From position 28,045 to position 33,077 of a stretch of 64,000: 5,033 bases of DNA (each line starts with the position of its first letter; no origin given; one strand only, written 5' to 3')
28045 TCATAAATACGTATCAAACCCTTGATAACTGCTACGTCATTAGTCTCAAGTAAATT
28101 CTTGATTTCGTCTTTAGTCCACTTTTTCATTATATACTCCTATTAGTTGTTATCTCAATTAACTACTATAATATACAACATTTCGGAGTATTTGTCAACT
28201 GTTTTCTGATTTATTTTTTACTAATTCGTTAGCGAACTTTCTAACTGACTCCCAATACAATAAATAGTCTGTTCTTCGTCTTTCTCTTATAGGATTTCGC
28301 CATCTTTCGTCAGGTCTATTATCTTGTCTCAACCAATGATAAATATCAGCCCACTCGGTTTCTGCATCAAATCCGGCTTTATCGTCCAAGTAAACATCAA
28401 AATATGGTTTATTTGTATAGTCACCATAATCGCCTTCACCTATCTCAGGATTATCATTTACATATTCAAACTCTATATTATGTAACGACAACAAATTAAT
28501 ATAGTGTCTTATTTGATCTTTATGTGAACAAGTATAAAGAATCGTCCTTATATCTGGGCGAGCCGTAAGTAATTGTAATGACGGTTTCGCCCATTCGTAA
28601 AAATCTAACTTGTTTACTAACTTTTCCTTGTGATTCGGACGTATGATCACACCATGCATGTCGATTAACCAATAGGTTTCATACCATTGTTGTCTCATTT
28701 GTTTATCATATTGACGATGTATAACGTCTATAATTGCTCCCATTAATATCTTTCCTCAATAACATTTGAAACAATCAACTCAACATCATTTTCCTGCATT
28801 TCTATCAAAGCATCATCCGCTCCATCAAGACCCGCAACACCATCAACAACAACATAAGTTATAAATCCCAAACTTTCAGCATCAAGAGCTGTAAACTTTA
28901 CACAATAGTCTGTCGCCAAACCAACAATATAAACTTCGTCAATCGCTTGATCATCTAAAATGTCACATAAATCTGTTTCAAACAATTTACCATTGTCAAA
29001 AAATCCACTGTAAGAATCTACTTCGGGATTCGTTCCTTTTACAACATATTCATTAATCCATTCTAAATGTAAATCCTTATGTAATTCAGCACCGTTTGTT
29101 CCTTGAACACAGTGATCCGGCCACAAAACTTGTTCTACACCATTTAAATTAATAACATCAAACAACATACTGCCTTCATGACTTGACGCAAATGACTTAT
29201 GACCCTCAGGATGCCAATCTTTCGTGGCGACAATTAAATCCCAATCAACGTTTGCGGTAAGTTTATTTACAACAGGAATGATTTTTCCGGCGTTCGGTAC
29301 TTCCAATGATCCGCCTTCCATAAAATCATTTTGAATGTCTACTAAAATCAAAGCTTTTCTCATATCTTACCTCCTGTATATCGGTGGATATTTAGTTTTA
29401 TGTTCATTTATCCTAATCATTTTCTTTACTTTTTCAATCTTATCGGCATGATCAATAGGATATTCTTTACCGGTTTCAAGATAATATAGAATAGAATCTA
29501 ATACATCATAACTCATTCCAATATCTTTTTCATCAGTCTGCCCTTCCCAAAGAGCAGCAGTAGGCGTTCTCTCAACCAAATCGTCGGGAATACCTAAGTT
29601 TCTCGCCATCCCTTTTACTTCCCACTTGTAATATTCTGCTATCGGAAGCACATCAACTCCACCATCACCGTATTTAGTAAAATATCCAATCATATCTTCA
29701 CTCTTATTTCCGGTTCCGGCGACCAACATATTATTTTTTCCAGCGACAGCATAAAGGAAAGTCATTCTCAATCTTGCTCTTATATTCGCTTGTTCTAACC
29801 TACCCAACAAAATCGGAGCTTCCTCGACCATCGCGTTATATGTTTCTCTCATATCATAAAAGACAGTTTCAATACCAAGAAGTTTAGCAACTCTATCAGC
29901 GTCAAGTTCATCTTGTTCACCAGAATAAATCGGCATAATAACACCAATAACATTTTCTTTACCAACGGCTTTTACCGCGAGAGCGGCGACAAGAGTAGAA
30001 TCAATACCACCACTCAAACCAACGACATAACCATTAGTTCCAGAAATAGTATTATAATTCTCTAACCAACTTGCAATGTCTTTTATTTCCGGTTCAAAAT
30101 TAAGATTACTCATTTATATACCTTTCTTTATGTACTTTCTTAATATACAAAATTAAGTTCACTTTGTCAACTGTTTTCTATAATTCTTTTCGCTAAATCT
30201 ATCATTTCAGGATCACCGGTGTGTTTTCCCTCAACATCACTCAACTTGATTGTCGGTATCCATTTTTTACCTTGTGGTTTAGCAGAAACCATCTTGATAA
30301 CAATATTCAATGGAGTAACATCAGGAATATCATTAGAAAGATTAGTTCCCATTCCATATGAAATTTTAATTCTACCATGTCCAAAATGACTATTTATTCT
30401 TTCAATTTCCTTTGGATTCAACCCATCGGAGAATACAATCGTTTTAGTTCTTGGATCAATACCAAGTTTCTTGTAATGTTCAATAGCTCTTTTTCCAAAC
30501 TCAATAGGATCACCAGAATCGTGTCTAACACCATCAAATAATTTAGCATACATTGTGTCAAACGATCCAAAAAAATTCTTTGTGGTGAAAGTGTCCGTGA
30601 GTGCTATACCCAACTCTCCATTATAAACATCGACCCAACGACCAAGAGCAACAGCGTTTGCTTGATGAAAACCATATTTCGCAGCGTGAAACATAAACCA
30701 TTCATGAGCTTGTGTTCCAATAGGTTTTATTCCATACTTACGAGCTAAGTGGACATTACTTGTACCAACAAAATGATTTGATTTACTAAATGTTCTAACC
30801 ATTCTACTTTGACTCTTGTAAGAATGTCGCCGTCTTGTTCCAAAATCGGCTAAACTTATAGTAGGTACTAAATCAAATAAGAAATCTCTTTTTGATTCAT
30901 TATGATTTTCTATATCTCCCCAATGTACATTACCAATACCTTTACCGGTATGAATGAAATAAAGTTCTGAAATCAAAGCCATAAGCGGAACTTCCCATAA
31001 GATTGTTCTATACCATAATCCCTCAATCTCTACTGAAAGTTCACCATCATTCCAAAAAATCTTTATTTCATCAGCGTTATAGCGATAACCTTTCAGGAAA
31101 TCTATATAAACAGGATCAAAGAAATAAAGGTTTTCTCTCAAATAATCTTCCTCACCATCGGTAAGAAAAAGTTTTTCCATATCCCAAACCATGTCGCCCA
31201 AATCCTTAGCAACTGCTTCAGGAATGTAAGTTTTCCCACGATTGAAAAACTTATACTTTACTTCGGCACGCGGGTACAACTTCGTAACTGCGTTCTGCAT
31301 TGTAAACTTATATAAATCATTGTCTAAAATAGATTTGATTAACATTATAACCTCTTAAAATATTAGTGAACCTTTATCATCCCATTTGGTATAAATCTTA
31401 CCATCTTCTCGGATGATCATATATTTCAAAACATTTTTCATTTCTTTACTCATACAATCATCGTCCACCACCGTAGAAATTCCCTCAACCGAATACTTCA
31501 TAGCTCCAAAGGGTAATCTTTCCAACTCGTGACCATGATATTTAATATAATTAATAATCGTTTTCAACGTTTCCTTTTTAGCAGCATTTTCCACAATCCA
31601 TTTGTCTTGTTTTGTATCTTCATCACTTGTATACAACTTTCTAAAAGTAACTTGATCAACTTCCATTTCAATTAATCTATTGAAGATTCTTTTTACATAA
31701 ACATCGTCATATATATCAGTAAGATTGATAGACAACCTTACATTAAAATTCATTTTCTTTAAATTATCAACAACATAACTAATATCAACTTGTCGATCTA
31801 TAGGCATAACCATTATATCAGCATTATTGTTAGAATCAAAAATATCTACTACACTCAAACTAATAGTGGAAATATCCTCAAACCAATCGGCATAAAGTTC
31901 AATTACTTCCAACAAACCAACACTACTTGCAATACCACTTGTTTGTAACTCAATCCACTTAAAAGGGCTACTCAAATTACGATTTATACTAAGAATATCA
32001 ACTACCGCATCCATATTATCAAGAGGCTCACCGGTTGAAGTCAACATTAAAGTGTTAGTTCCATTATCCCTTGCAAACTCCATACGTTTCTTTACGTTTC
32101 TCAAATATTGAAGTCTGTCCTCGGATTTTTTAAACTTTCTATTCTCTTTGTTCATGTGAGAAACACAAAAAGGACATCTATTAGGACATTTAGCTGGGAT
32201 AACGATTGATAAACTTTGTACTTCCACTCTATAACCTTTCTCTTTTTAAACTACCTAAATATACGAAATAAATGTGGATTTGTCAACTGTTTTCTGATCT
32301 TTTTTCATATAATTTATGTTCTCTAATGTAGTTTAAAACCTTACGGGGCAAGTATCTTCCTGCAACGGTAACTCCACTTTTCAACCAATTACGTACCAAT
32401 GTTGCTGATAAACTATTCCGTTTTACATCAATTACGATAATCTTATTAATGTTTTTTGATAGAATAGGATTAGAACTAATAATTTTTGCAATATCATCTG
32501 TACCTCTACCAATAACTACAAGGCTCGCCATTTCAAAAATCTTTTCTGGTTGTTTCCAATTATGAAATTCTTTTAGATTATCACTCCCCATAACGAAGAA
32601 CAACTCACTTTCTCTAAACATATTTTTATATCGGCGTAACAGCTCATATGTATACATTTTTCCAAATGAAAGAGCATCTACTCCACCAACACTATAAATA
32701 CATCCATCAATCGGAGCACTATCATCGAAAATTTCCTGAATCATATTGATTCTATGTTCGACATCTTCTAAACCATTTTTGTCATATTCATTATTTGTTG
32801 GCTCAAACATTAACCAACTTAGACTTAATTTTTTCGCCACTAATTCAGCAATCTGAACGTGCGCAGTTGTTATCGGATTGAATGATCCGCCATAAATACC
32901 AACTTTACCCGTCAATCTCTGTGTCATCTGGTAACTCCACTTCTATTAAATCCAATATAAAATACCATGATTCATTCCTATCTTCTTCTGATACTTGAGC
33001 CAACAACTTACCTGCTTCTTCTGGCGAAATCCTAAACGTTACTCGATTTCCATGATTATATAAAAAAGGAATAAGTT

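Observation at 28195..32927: Complete deamidated NAD salvage pathway (pncA, pncB, nadD, nadE) in a phage: candidate third NAD-reconstitution anti-defence system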

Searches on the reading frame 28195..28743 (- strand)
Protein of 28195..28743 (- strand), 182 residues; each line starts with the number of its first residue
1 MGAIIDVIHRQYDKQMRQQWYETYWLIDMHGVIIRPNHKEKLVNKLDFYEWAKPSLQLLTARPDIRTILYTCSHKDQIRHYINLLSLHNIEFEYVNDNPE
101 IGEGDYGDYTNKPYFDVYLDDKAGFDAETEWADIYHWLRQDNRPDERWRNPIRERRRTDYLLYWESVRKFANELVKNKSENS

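Call 3: search_protein_families(library=pfam, proteins=[window:28195-28743:-], max_evalue=0.01)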
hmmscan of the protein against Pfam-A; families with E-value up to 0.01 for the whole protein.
window:28195-28743:- (182 aa): 0 families

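Call 4: search_protein_families(library=ncbifam, proteins=[window:28195-28743:-], max_evalue=0.01)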
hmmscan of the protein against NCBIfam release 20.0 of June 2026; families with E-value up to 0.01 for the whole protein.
window:28195-28743:- (182 aa): 1 family
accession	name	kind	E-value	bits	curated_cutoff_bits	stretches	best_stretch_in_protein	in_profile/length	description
NF046079.1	HAD_phos_BT0820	equivalog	0.00031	21.1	165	1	52-155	26-127/137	BT0820 family HAD-type phosphatase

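Call 28: search_solved_structures(query=window:28195-28743:-, max_evalue=1, show_alignments=2)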
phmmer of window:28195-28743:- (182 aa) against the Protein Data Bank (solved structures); distinct sequences matched with E-value up to 1: 1.
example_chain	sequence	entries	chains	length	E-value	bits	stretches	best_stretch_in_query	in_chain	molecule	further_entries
6cvn_D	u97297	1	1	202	0.074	16.1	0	52-81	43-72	Microtubule-associated protein tau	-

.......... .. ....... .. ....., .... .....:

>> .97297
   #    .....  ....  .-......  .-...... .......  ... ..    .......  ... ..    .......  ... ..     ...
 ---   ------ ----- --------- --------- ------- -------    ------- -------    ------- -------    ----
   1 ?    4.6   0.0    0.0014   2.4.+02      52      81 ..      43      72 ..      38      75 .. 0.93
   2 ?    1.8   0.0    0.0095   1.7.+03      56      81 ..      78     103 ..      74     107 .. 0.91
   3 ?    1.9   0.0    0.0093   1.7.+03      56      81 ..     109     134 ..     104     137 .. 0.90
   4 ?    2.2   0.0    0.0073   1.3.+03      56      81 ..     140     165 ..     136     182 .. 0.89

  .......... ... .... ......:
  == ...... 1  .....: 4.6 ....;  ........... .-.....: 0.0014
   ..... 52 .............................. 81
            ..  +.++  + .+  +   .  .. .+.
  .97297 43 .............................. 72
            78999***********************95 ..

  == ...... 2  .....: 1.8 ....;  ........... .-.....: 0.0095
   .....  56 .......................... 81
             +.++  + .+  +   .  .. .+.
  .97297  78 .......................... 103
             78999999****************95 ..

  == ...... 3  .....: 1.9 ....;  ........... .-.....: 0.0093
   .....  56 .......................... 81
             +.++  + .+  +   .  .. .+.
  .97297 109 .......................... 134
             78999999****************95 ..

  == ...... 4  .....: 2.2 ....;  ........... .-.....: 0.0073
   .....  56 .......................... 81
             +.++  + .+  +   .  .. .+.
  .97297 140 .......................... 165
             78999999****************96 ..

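Call 30: search_protein_families(library=phrogs, proteins=[window:28195-28743:-], max_evalue=0.001)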
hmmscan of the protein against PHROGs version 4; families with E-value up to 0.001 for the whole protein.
window:28195-28743:- (182 aa): 1 family
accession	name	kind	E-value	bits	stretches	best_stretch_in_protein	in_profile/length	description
phrog_1238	-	moron, auxiliary metabolic gene and host takeover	3.7e-11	43.9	1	23-145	23-139/155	phosphoheptose isomerase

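Call 37: find_homologous_proteins(query=window:28195-28743:-, max_evalue=0.001)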
Query window:28195-28743:- (182 aa): 64 proteins with E <= 0.001 among 88 candidates.
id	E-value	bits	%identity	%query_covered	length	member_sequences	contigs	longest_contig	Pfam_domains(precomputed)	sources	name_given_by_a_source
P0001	7.4e-123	426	100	100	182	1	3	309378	-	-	-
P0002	3.9e-89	316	77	95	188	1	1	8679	-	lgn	-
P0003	2.5e-85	303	73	99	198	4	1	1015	-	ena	-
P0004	3.9e-85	303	80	89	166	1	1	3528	-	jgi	jgi:hypothetical protein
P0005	1.7e-81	291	76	89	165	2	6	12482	-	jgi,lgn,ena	-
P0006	2.7e-81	290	77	89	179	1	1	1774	-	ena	-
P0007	5.0e-81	289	77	89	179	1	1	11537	-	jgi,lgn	jgi:hypothetical protein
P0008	3.5e-80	286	76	93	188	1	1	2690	-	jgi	jgi:hypothetical protein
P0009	4.5e-79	283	74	89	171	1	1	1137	-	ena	-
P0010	2.5e-75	271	71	89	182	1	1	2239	-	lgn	-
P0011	1.2e-74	268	72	89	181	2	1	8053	-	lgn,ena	-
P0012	5.8e-66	240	68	88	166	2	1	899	-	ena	-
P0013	5.4e-60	221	66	88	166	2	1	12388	-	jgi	-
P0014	5.7e-59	217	63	88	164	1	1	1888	-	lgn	-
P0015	1.0e-56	210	56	88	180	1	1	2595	-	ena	-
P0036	9.6e-31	125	41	80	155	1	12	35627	-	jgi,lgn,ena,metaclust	jgi:hypothetical protein|metaclust:\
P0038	4.6e-30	123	41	80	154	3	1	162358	-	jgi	jgi:hypothetical protein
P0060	1.1e-24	105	37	81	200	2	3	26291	-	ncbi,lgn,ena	-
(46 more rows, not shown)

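Call 38: find_encoding_contigs(protein=P0001, flank=10000, max_places=4)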
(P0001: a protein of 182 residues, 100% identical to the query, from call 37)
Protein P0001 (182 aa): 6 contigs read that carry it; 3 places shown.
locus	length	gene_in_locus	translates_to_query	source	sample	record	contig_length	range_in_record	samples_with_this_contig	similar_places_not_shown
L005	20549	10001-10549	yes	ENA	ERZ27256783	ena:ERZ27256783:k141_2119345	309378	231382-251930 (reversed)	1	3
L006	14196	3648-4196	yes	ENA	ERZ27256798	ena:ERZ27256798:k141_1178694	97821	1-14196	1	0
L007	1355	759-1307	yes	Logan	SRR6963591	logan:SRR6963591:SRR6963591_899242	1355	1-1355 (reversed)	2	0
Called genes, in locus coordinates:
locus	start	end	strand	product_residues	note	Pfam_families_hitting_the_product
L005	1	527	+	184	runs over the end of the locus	-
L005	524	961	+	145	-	-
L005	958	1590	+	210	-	-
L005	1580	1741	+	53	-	-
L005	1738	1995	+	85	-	-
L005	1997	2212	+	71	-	-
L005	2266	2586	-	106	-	PF19762:DUF6249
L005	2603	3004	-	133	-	-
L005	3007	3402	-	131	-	-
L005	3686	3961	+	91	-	-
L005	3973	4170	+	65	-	-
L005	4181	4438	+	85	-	PF12476:DUF3696 (weak)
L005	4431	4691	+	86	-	-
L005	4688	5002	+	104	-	-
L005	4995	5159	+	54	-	-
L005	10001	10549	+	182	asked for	-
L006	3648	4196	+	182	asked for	-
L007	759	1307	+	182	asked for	-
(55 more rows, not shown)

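Call 39: find_encoding_contigs(protein=P0005, flank=8000, max_places=4)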
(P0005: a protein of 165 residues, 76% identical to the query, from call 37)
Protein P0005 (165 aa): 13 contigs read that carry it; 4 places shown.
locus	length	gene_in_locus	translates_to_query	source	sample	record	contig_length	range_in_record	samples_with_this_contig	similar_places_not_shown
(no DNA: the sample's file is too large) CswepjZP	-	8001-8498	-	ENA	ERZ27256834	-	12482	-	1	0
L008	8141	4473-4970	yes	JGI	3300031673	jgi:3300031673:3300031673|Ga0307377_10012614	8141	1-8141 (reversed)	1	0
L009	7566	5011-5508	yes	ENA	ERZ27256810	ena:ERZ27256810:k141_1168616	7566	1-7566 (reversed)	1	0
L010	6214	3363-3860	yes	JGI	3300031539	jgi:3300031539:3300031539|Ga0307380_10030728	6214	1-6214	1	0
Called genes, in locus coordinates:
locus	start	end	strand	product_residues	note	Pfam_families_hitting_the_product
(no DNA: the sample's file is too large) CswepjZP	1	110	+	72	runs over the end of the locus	-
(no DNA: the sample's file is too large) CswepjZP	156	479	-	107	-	PF19762:DUF6249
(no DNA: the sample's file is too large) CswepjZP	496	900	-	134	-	-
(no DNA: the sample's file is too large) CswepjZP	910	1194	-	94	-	-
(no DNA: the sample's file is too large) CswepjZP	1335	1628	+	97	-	-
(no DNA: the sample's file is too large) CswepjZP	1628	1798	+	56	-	-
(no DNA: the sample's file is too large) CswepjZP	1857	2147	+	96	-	-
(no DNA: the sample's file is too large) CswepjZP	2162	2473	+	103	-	-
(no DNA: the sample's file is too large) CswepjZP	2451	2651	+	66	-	-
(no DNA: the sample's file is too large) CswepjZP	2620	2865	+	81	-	-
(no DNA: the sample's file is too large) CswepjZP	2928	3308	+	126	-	-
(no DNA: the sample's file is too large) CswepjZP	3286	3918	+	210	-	PF01467:CTP_transf_like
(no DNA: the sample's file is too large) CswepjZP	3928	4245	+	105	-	-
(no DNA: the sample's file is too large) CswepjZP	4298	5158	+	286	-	-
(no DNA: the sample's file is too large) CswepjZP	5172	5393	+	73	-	-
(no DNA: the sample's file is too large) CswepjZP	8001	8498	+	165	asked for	-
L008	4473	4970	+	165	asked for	-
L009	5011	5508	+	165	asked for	-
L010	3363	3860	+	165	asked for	-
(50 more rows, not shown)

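Call 46: find_encoding_contigs(protein=P0038, flank=6000, max_places=2)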
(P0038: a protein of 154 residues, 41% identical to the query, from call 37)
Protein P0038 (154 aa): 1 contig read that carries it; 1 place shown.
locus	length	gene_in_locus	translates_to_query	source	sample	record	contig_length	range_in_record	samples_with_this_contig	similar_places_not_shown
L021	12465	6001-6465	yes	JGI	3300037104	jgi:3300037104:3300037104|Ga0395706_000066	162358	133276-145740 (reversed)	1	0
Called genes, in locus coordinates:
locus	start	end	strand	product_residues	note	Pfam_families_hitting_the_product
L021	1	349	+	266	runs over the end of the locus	-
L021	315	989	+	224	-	-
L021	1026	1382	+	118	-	-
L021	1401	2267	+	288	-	PF04055:Radical_SAM, PF13353:Fer4_12 (weak)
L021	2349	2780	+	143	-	-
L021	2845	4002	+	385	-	PF01653:DNA_ligase_aden, PF03120:OB_DNA_ligase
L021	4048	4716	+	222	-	PF01541:GIY-YIG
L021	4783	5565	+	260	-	-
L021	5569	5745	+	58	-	-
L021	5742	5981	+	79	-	-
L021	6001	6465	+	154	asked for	-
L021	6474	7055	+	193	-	PF01569:PAP2, PF14378:PAP2_3 (weak)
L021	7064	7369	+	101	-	-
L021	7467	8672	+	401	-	PF26128:Gad2 (faint), PF01743:PolyA_pol, PF12627:PolyA_pol_RNAbd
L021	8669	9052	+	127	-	-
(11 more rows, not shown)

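Call 47: find_encoding_contigs(protein=P0036, flank=6000, max_places=3)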
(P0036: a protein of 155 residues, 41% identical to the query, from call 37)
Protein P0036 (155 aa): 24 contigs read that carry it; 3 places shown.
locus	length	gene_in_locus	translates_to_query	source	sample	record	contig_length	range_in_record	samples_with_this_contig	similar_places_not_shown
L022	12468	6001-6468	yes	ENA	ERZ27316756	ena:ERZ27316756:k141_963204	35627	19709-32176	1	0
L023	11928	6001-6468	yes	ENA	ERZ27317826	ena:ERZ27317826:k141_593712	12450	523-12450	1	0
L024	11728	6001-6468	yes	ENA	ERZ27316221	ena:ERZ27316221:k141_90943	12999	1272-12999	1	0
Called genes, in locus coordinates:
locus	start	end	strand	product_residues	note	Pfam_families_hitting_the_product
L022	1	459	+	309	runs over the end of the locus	PF10902:WYL_2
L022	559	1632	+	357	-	PF00478:IMPDH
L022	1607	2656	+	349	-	PF24308:DUF7487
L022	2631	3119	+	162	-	PF00478:IMPDH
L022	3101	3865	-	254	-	PF19835:SegE_GIY-YIG (faint), PF01541:GIY-YIG (weak), PF07460:NUMOD3 (faint)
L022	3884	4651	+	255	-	-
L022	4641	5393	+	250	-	-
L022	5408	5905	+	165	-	-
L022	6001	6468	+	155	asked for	-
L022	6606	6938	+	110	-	-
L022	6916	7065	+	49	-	-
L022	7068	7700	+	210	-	-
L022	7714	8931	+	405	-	PF01743:PolyA_pol, PF12627:PolyA_pol_RNAbd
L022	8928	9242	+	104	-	-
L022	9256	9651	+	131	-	-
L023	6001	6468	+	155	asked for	-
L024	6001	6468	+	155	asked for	-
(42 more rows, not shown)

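Call 48: find_encoding_contigs(protein=P0060, flank=6000, max_places=2)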
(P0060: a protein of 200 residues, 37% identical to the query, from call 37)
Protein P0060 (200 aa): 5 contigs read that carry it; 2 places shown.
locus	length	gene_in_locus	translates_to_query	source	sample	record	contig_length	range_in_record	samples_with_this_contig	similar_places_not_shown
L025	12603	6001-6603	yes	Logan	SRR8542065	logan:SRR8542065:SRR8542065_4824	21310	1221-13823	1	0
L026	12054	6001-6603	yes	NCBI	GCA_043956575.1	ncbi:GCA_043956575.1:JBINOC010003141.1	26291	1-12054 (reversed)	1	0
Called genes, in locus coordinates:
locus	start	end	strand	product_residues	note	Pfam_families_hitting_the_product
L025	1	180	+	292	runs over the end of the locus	PF14311:DUF4379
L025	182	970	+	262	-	PF14243:R2K_3, PF18299:R2K_2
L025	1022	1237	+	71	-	-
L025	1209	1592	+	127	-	-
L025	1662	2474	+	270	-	-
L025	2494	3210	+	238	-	PF13519:VWA_2 (faint)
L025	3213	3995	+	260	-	PF13672:PP2C_2 (weak)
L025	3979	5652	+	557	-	-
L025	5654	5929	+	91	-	-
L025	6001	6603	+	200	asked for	-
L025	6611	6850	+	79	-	-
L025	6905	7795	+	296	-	-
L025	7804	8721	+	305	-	PF01545:Cation_efflux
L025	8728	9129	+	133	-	-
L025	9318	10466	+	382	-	-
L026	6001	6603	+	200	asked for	-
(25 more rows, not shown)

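Call 67: predict_structure(alignment_id=A1)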
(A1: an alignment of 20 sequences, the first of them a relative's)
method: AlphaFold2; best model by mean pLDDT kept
length: 182 residues; sequences in the alignment: 20
mean_pLDDT: 90.6   pTM: 0.84
mean pLDDT of the five models: 90.6, 90.2, 88.2, 86.9, 86.0
residues with pLDDT >= 90: 117; 70-90: 57; 50-70: 8; < 50: 0
segments of 3 or more residues with pLDDT < 50: none
pLDDT, mean of each block of 10 residues (from residue 1): 90 95 97 89 91 98 97 91 96 90 71 92 96 98 93 84 82 84 73
secondary structure, 60 per line:
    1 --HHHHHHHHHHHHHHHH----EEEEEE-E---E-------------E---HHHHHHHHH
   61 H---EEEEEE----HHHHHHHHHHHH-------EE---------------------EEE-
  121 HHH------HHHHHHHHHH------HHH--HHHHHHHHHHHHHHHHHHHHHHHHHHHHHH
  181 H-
elements in order: H3-18 E23-28 H52-61 E65-70 H75-86 E117-119 H130-139 H151-181

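Call 71: fold_search(model_id=the predicted structure, library=pdb)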
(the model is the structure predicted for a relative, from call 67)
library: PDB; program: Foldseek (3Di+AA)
matches with E <= 10: 500; with E <= 0.001: 1
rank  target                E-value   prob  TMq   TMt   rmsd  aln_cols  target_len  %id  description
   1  2obb                  2.5e-04  1.00  0.49  0.71   4.1       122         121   20  Structure of the conserved protein coded by locus BT_0820 from Bacteroides thetaiotaomicron (released 2007-01-16)
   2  4hgp                  6.3e-03  0.95  0.28  0.28   5.3        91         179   11  Crystal Structure of 2-keto-3-deoxyoctulosonate 8-phosphate phosphohydrolase from Haemophilus influenzae in complex with (released 2013-08-21)
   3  3n1u                  9.2e-03  0.87  0.29  0.29  10.8       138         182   13  Structure of putative HAD superfamily (subfamily III A) hydrolase from Legionella pneumophila (released 2010-07-21)
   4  4um7_C                9.2e-03  0.94  0.30  0.31   5.1        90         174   11  Crystal structure of 3-deoxy-D-manno-octulosonate 8-phosphate phosphatase (kdsC) from Moraxella catarrhalis in complex (released 2015-02-11)
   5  4um5_B                1.2e-02  0.96  0.30  0.31   4.4        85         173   12  Crystal structure of 3-deoxy-D-manno-octulosonate 8-phosphate phosphatase from Moraxella catarrhalis in complex with M (released 2015-02-11)
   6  3nrj_E                1.3e-02  0.97  0.31  0.32   4.3        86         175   14  Crystal structure of probable yrbi family phosphatase from pseudomonas syringae pv.phaseolica 1448a complexed with mag (released 2010-07-28)
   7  4um5_A                1.3e-02  0.94  0.28  0.30   4.6        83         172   14  Crystal structure of 3-deoxy-D-manno-octulosonate 8-phosphate phosphatase from Moraxella catarrhalis in complex with M (released 2015-02-11)
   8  3mn1_B                1.3e-02  0.96  0.30  0.31   4.3        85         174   15  Crystal structure of probable yrbi family phosphatase from pseudomonas syringae pv.phaseolica 1448a (released 2010-04-28)
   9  3mn1_J                1.3e-02  0.97  0.30  0.31   4.1        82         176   15  Crystal structure of probable yrbi family phosphatase from pseudomonas syringae pv.phaseolica 1448a (released 2010-04-28)
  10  3mn1_A                1.4e-02  0.96  0.31  0.31   4.8        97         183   13  Crystal structure of probable yrbi family phosphatase from pseudomonas syringae pv.phaseolica 1448a (released 2010-04-28)
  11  3nrj_J                1.4e-02  0.97  0.30  0.31   4.2        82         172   15  Crystal structure of probable yrbi family phosphatase from pseudomonas syringae pv.phaseolica 1448a complexed with mag (released 2010-07-28)
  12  1j8d_A                1.5e-02  0.90  0.28  0.28   5.3        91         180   13  Structure Of the metal-free form of the deoxy-D-mannose-octulosonate 8-phosphate phosphatase (YrbI) From Haemophilus I (released 2002-02-27)
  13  2fps_A                1.5e-02  0.97  0.28  0.32   5.1        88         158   19  Crystal structure of the N-terminal domain of E.coli HisB- Apo Ca model. (released 2006-09-05)
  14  1k1e_G                1.8e-02  0.97  0.30  0.32   3.8        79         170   13  Structure Of the cobalt-bound form of the deoxy-D-mannose-octulosonate 8-phosphate phosphatase (YrbI) From Haemophilus (released 2002-02-27)
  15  3mn1_G                2.0e-02  0.95  0.30  0.31   4.2        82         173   16  Crystal structure of probable yrbi family phosphatase from pseudomonas syringae pv.phaseolica 1448a (released 2010-04-28)
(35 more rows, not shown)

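Call 88: find_related_loci(query=A1, collection=viral_contigs, flank=5000)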
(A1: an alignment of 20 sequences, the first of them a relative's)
Query A1 (182 aa) in viral_contigs; peptide patterns used: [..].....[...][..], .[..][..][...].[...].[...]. (x = any residue, [..] = any of these).
269 stretches matched a pattern; 171 encode a relative of the query (tblastn E <= 1e-3); the best 80 are kept; 80 distinct loci.
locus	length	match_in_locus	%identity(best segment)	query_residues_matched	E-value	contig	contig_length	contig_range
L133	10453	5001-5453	46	4-151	4e-40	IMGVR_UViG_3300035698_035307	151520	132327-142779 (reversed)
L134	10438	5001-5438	44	8-148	1e-36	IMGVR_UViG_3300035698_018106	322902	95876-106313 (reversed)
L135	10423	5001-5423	40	1-140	5e-36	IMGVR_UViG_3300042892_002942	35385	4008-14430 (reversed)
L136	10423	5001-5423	44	1-140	4e-36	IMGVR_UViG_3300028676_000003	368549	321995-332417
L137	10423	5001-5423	44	1-140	4e-36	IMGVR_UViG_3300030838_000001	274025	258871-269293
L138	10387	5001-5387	45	11-138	1e-35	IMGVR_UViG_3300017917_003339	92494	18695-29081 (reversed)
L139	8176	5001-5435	43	8-145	6e-36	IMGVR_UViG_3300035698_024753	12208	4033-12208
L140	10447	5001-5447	41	3-148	1e-35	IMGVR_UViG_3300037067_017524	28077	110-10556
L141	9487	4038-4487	41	4-148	2e-35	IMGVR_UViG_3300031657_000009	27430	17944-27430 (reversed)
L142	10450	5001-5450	41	2-148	8e-35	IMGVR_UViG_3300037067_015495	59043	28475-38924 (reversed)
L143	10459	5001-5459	40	1-148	1e-34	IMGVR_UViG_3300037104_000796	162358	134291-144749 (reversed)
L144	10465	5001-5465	40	3-154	2e-34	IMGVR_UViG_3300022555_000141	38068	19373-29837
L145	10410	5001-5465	40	3-154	2e-34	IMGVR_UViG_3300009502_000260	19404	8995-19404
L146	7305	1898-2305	45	4-138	2e-34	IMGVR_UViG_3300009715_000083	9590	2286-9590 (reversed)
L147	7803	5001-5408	45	4-138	2e-34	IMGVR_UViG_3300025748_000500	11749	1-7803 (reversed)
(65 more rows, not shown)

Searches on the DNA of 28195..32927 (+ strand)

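Call 5: search_dna_similar(query=window:28195-32927:+, collection=phages, mode=near, max_rows=30)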
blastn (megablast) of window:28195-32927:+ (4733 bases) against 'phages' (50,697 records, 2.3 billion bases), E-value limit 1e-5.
No match.
